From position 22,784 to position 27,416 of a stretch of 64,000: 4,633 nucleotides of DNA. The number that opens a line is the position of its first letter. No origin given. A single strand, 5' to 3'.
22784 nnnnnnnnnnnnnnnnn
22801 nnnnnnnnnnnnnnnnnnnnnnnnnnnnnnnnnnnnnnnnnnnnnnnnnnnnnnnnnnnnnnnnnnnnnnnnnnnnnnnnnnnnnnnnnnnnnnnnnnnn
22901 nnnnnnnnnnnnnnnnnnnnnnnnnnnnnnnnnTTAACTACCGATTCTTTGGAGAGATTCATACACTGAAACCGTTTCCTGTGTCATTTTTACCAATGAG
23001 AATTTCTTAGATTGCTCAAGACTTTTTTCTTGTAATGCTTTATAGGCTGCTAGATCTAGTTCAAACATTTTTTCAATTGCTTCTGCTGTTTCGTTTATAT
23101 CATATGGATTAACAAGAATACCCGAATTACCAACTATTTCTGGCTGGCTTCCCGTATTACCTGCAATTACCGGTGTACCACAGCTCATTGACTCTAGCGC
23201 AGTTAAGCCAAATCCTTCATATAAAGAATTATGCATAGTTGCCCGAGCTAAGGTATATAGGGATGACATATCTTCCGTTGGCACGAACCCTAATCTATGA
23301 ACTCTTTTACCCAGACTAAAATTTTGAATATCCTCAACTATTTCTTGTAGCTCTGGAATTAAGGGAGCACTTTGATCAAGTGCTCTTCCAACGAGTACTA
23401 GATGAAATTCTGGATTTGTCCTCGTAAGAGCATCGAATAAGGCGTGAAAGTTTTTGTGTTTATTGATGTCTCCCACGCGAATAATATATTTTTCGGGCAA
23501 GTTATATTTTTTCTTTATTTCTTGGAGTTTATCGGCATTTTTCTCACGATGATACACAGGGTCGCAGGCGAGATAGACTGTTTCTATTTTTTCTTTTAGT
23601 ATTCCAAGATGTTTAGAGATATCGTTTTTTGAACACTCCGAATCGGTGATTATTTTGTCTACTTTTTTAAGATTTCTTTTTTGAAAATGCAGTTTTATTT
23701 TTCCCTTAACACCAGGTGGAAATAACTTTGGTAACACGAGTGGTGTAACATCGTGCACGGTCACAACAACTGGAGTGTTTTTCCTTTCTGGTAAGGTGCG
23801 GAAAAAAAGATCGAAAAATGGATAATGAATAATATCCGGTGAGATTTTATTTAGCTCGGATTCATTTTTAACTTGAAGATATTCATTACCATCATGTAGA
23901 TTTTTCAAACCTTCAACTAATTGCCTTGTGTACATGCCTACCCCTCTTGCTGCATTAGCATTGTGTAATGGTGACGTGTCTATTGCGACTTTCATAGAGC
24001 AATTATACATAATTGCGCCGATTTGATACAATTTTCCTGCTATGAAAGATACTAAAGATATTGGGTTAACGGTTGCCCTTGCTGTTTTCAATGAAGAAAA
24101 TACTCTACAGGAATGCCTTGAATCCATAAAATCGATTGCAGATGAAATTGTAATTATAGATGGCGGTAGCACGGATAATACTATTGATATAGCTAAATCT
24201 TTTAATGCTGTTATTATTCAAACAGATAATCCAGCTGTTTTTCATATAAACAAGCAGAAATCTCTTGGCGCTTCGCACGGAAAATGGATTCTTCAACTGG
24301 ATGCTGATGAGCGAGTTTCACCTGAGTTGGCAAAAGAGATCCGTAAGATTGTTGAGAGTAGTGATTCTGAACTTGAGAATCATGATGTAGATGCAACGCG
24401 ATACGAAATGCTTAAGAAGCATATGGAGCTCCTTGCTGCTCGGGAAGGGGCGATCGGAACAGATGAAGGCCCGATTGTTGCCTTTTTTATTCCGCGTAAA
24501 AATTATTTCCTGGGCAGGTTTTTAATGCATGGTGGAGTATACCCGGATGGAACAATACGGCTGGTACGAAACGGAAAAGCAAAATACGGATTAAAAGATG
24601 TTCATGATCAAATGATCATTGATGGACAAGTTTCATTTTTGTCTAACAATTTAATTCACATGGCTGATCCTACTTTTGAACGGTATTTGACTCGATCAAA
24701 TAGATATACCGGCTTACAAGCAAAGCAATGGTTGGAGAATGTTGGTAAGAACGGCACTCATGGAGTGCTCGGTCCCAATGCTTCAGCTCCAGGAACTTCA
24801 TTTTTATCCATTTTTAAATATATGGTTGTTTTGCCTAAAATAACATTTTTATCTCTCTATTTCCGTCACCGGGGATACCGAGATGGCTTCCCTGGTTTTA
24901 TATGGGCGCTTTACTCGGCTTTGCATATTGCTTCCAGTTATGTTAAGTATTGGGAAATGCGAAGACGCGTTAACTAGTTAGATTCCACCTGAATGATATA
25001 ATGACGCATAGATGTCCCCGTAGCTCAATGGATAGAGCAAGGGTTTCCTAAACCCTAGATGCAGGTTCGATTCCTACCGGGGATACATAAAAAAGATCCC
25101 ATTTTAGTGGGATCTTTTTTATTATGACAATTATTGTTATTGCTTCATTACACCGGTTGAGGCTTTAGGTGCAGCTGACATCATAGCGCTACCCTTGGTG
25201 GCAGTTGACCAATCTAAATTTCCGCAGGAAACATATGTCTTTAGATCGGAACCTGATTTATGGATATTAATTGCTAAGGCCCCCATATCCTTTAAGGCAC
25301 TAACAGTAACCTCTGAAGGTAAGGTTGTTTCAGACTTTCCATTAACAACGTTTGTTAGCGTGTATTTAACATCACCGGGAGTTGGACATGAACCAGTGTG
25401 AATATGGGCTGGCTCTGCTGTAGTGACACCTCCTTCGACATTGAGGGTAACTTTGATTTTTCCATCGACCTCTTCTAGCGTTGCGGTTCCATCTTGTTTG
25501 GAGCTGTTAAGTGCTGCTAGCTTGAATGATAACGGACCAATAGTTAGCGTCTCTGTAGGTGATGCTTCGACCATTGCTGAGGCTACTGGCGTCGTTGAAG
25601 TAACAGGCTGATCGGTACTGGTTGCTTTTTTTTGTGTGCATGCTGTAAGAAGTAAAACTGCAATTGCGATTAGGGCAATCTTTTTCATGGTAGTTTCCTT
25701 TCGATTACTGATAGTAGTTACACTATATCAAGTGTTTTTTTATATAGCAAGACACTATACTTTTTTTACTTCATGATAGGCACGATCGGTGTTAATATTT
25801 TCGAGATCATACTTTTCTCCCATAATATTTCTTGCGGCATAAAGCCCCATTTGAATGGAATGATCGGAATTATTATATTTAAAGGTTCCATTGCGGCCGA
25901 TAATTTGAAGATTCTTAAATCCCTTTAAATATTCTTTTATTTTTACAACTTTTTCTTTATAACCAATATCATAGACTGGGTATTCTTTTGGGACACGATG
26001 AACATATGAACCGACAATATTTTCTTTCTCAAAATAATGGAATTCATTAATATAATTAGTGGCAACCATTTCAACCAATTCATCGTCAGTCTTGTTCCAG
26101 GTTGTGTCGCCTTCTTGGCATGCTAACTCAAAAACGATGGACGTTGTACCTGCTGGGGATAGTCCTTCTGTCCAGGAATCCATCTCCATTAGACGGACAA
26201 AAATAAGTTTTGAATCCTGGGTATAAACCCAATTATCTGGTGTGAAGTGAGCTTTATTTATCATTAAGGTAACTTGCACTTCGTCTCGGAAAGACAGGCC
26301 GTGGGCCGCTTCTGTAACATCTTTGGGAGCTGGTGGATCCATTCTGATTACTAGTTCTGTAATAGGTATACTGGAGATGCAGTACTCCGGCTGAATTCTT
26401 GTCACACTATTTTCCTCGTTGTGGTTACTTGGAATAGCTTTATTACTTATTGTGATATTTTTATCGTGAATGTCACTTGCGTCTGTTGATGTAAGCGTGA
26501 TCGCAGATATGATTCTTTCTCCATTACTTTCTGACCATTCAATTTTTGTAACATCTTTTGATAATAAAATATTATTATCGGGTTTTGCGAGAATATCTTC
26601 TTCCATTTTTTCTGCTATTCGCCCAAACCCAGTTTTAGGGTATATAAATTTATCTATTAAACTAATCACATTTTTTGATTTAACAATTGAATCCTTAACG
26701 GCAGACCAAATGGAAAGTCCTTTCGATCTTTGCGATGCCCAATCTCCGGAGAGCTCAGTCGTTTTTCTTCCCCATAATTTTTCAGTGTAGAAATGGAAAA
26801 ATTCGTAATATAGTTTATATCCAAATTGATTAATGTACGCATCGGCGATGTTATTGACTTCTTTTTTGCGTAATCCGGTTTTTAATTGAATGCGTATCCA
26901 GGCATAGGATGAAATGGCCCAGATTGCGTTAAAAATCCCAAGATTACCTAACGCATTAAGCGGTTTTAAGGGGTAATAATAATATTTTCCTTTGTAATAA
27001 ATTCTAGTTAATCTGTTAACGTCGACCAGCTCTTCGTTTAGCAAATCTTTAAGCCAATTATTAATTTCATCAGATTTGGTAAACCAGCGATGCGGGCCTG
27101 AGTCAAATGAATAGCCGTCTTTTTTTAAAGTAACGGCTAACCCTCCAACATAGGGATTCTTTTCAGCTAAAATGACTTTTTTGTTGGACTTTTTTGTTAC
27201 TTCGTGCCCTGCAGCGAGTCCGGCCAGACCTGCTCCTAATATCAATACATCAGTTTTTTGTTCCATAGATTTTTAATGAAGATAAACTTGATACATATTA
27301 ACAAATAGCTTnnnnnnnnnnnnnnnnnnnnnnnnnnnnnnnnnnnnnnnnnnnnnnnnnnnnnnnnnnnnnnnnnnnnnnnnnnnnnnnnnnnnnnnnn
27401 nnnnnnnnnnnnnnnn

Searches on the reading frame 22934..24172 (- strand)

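Call 6: search_protein_families(library=pfam, proteins=[window:22934-24172:-], max_evalue=0.01)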
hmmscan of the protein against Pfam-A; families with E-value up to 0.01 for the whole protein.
window:22934-24172:- (412 aa): 7 families
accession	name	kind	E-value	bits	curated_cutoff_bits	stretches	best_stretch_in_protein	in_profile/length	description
PF00534.26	Glycos_transf_1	-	4.5e-32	111.4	26.4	1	218-379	4-164/172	Glycosyl transferases group 1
PF13692.12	Glyco_trans_1_4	-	4e-24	85.9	27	1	228-370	2-140/142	Glycosyl transferases group 1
PF13439.12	Glyco_transf_4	-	1.9e-10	41.4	28.5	1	106-204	67-167/170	Glycosyltransferase Family 4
PF00982.27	Glyco_transf_20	-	9.2e-09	35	32.5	1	210-390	258-457/473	Glycosyltransferase family 20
PF13579.12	Glyco_trans_4_4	-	3.3e-06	27.9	29.7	1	113-200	73-156/158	Glycosyl transferase 4-like domain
PF20706.3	GT4-conflict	-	1.3e-05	24.8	26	1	253-339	230-312/385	Family 4 Glycosyltransferase in conflict systems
PF13524.12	Glyco_trans_1_2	-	0.00072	20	25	1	244-345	4-87/144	Glycosyl transferase-like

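Call 7: search_protein_families(library=ncbifam, proteins=[window:22934-24172:-], max_evalue=0.01)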
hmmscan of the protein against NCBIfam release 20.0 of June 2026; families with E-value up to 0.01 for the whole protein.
window:22934-24172:- (412 aa): 34 families (the best 25 are shown)
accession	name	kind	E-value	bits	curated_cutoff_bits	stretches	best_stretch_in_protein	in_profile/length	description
TIGR02149.1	glgA_Coryne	subfamily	1.1e-27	97.1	302.4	1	132-406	106-389/391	glycogen synthase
NF053787.1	GlcN_PG_synth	equivalog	6.8e-21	74.5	480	1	131-406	105-358/361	N-acetylglucosaminyl phosphatidylglycerol synthase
TIGR04047.1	MSMEG_0565_glyc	hypoth_equivalog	2.1e-20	73.2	259.85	1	163-405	131-372/373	MSMEG_0565 family glycosyltransferase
TIGR03999.1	thiol_BshA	equivalog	3.6e-19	68.9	273.7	1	167-407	141-373/375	N-acetyl-alpha-D-glucosaminyl L-malate synthase BshA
NF041010.1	glycosy_Agl16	equivalog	1.7e-17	63.3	575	1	84-407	54-351/352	glycosylation protein Agl16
TIGR03449.1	mycothiol_MshA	equivalog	4.1e-17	62.2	462.5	1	168-406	162-402/406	D-inositol-3-phosphate glycosyltransferase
NF050063.1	ProtGlycPglJ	equivalog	5.4e-15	55.4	500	1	159-401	133-360/363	N-acetylgalactosamine-N,N'-diacetylbacillosaminyl-diphospho-undecaprenol 4-alpha-N-acetylgalactosaminyltransferase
TIGR03088.1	stp2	hypoth_equivalog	5.9e-15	55.2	409.05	1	172-406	138-372/374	TIGR03088 family PEP-CTERM/XrtA system glycosyltransferase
TIGR04157.1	glyco_rSAM_CFB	subfamily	1.1e-14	54.2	400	1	164-367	163-360/406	TIGR04157 family glycosyltransferase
NF041876.1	EPS_EpsE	equivalog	2.5e-14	53.4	400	1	230-374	217-363/389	exopolysaccharide biosynthesis GT4 family glycosyltransferase EpsE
NF038295.1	EPS_HpsP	equivalog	2.9e-12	46.3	550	1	165-407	149-387/388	hormogonium polysaccharide biosynthesis glycosyltransferase HpsP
NF007396.0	PRK09922.1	equivalog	3.3e-12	46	385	1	163-377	128-331/361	lipopolysaccharide 1,6-galactosyltransferase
NF047880.1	glyco_SdgA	exception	3.4e-12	45.7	800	1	157-395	253-478/488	serine-aspartate repeat adhesin O-glycosyltransferase SdgA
TIGR02470.1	sucr_synth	equivalog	1e-11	43.7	810.4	1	206-372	532-709/784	sucrose synthase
NF047684.1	TeichurnBiosyTuaC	equivalog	3.9e-11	42.5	550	1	109-406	106-388/391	teichuronic acid biosynthesis protein TuaC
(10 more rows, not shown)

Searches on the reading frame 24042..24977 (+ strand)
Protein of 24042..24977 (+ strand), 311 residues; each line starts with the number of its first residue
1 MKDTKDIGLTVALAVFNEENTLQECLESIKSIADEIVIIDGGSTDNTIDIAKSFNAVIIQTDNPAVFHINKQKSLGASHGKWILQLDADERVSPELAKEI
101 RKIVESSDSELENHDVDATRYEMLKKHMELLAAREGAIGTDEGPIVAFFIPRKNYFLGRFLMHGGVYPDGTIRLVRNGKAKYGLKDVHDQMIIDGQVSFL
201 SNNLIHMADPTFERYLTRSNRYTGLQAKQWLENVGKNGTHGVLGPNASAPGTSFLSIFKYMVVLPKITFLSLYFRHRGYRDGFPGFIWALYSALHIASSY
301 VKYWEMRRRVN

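Call 6: search_protein_families(library=pfam, proteins=[window:24042-24977:+], max_evalue=0.01)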
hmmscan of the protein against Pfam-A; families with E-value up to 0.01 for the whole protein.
window:24042-24977:+ (311 aa): 3 families
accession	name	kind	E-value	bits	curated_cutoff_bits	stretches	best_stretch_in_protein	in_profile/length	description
PF00535.33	Glycos_transf_2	-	9.4e-17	61.9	23.3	1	11-103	2-102/168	Glycosyl transferase family 2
PF13704.12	Glyco_tranf_2_4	-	1.9e-06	28.7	27.5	1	17-90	2-82/98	Glycosyl transferase family 2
PF10111.15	Glyco_tranf_2_2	-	0.0024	17.9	27.3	1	12-107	3-109/276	Glycosyltransferase like family 2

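Call 7: search_protein_families(library=ncbifam, proteins=[window:24042-24977:+], max_evalue=0.01)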
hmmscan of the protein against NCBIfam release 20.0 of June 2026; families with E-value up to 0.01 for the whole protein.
window:24042-24977:+ (311 aa): 14 families
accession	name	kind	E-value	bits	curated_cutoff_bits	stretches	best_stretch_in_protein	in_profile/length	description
TIGR04283.1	glyco_like_mftF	equivalog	1.2e-12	47.9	182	1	10-126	2-119/221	TIGR04283 family arsenosugar biosynthesis glycosyltransferase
TIGR04195.1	S_glycosyl_SunS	equivalog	7.3e-12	44.8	350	1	9-103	59-154/421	SunS family peptide S-glycosyltransferase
NF007482.0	PRK10073.1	equivalog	2.5e-10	39.9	423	1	8-108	7-114/334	glycosyltransferase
NF010496.0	PRK13915.1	equivalog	9.7e-07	28.1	262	1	8-63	32-93/307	glucosyl-3-phosphoglycerate synthase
TIGR04182.1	glyco_TIGR04182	equivalog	5.5e-06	26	325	1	10-98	3-91/293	S-layer glycoprotein N-glycosyltransferase AglJ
NF041391.1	DPhHxTase_Halo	equivalog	9.2e-05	21.5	375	1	15-92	3-81/213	dolichyl-phosphate hexose transferase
TIGR03111.1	glyc2_xrt_Gpos1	hypoth_equivalog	0.0001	21.2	363.95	1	9-102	51-154/439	TIGR03111 family XrtG-associated glycosyltransferase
NF038302.1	EPS_HpsE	equivalog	0.00011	21.3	300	1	8-59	2-59/307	hormogonium polysaccharide biosynthesis glycosyltransferase HpsE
NF047683.1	TeichurnBiosyTuaG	equivalog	0.00027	20.7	400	1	9-126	8-128/252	teichuronic acid biosynthesis protein TuaG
NF058614.1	PPMAGASynPpgS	equivalog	0.00044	19.7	370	1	12-60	5-53/226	polyprenyl-phospho-N-acetylgalactosaminyl synthase PpgS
NF053739.1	GlytfEpsEBac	equivalog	0.00045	19.3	450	1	10-85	4-88/265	glycosyltransferase EpsE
TIGR03937.1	PgaC_IcaA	equivalog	0.0018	17.3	422.3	1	8-69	46-107/407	poly-beta-1,6-N-acetyl-D-glucosamine synthase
NF041875.1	EPS_EpsD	equivalog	0.003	17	370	1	10-99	2-99/325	exopolysaccharide biosynthesis glycosyltransferase EpsD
NF045692.1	OglycostaseCruG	equivalog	0.0052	15.8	600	0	10-108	44-156/386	2'-O-glycosyltransferase CruG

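Call 29: search_solved_structures(query=window:24042-24977:+, max_evalue=0.01)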
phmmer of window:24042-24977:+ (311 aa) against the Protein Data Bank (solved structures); distinct sequences matched with E-value up to 0.01: 9.
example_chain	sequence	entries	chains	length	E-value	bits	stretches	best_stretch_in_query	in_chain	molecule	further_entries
22ao_A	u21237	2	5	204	7.7e-14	54.7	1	9-117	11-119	GmaR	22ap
7msp_A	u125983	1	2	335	1.3e-08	37.5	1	9-104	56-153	SPbeta prophage-derived glycosyltransferase SunS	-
7msn_A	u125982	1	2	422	1.9e-08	37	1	9-104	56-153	SPbeta prophage-derived glycosyltransferase SunS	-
7msk_A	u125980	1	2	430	4.1e-08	35.9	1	9-93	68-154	Glyco_trans_2-like domain-containing protein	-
9omh_A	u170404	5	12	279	4.3e-08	35.8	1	7-101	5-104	Glycosyltransferase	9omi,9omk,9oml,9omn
9omm_A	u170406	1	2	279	4.3e-08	35.8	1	7-101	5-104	Glycosyltransferase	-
9omj_A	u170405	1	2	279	6.2e-08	35.3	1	8-101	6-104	Glycosyltransferase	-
7ue2_A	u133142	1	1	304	6.7e-06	28.6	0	39-120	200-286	RPB_PLP3_R6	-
6p61_A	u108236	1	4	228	4.7e-05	25.8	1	9-135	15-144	Glycosyltransferase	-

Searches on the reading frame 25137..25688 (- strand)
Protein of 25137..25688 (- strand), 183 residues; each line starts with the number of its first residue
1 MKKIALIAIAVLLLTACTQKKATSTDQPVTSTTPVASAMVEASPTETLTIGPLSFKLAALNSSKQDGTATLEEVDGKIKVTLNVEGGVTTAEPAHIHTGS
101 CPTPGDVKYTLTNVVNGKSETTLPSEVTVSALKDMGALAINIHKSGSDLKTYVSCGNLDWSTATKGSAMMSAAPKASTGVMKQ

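Call 6: search_protein_families(library=pfam, proteins=[window:25137-25688:-], max_evalue=0.01)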
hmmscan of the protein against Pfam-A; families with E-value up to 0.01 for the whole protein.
window:25137-25688:- (183 aa): 1 family
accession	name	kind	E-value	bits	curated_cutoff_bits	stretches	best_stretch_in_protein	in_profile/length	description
PF07452.17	CHRD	-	6.6e-05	24.2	24.1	1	62-145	16-106/117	CHRD domain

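Call 7: search_protein_families(library=ncbifam, proteins=[window:25137-25688:-], max_evalue=0.01)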
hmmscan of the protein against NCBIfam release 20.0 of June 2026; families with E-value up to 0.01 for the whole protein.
window:25137-25688:- (183 aa): 1 family
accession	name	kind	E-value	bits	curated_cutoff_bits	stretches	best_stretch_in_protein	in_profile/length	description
NF041193.1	lipo_SP0191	subfamily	0.00057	20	75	1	1-43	1-44/190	SP0191 family lipoprotein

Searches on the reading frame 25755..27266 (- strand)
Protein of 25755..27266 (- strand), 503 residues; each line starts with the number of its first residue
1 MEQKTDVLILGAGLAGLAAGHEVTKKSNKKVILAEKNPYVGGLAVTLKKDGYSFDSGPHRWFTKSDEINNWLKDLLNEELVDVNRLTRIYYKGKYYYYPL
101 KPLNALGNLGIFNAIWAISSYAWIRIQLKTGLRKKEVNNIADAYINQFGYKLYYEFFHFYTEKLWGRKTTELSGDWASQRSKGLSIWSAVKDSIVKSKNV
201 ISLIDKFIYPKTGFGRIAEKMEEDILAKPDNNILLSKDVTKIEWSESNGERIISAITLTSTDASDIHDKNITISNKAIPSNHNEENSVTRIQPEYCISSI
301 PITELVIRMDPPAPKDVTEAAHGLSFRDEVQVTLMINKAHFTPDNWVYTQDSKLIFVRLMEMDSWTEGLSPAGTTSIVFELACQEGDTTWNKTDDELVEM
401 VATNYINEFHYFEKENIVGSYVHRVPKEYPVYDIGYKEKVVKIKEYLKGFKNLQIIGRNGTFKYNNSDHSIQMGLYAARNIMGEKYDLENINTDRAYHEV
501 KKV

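Call 6: search_protein_families(library=pfam, proteins=[window:25755-27266:-], max_evalue=0.01)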
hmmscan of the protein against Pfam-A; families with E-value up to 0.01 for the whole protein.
window:25755-27266:- (503 aa): 7 families
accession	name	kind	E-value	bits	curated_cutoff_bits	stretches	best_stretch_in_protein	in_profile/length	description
PF01593.30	Amino_oxidase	-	4.2e-15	56.4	19.8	1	14-409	1-364/443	Flavin containing amine oxidoreductase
PF13450.12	NAD_binding_8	-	2.4e-12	47.4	21.9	1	9-75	1-68/68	NAD(P)-binding Rossmann-like domain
PF00890.30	FAD_binding_2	-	5.5e-06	26.3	20.4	1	6-42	1-36/414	FAD binding domain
PF12831.13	FAD_oxidored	-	5.6e-05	23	27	1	6-45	1-39/416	FAD dependent oxidoreductase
PF01946.23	Thi4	-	0.00062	19.5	26.2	1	4-42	17-55/235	Thi4 family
PF07992.20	Pyr_redox_2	-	0.0035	17.2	26.1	1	6-84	2-79/291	Pyridine nucleotide-disulphide oxidoreductase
PF01266.30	DAO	-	0.0047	16.9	27.9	1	6-41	1-35/353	FAD dependent oxidoreductase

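Call 7: search_protein_families(library=ncbifam, proteins=[window:25755-27266:-], max_evalue=0.01)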
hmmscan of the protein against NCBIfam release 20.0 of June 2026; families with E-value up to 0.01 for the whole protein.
window:25755-27266:- (503 aa): 31 families (the best 25 are shown)
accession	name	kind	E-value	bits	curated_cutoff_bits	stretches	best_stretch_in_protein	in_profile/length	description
NF005548.0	PRK07208.1-4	equivalog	1.7e-131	439.2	389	1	3-501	2-471/488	hypothetical protein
NF005545.0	PRK07208.1-1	equivalog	2.8e-105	352.6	451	2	1-257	4-264/504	hypothetical protein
NF005546.0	PRK07208.1-2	equivalog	1.3e-91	307.8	418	3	277-502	287-526/527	hypothetical protein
NF005547.0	PRK07208.1-3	equivalog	1.5e-83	281.1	380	1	1-499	1-459/465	hypothetical protein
NF005549.0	PRK07208.1-5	equivalog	8.8e-65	219.2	587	2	82-501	114-534/534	hypothetical protein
NF005560.0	PRK07233.1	equivalog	9.3e-26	90.6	252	1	6-482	2-429/435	hypothetical protein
TIGR00031.1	UDP-GALP_mutase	equivalog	5.1e-17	61.9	303.75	1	6-173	3-168/378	UDP-galactopyranose mutase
NF008845.0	PRK11883.1-5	equivalog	9.9e-12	43.9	560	1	2-88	2-93/468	protoporphyrinogen oxidase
TIGR00562.1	proto_IX_ox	equivalog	2.3e-11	43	97.85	1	4-83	2-82/470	protoporphyrinogen oxidase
NF058655.1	CrtID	equivalog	6e-10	38.6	640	1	7-75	1-67/478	bifunctional phytoene desaturase/3,4-desaturase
NF042421.1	hydcarot_desat_CrtD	equivalog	2.2e-09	36.3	500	1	7-84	4-78/487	1-hydroxycarotenoid 3,4-desaturase CrtD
TIGR02734.1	crtI_fam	subfamily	4.5e-09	35.5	238.1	1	8-65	2-57/504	phytoene desaturase family protein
TIGR03467.1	HpnE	equivalog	2.9e-08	33.5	283.05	1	7-83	1-78/430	hydroxysqualene dehydroxylase HpnE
NF008841.0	PRK11883.1-1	equivalog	3.8e-08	32.7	517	1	5-96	4-99/453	protoporphyrinogen oxidase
NF008843.0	PRK11883.1-3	equivalog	3.1e-07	29.9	406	1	7-67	4-65/424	protoporphyrinogen oxidase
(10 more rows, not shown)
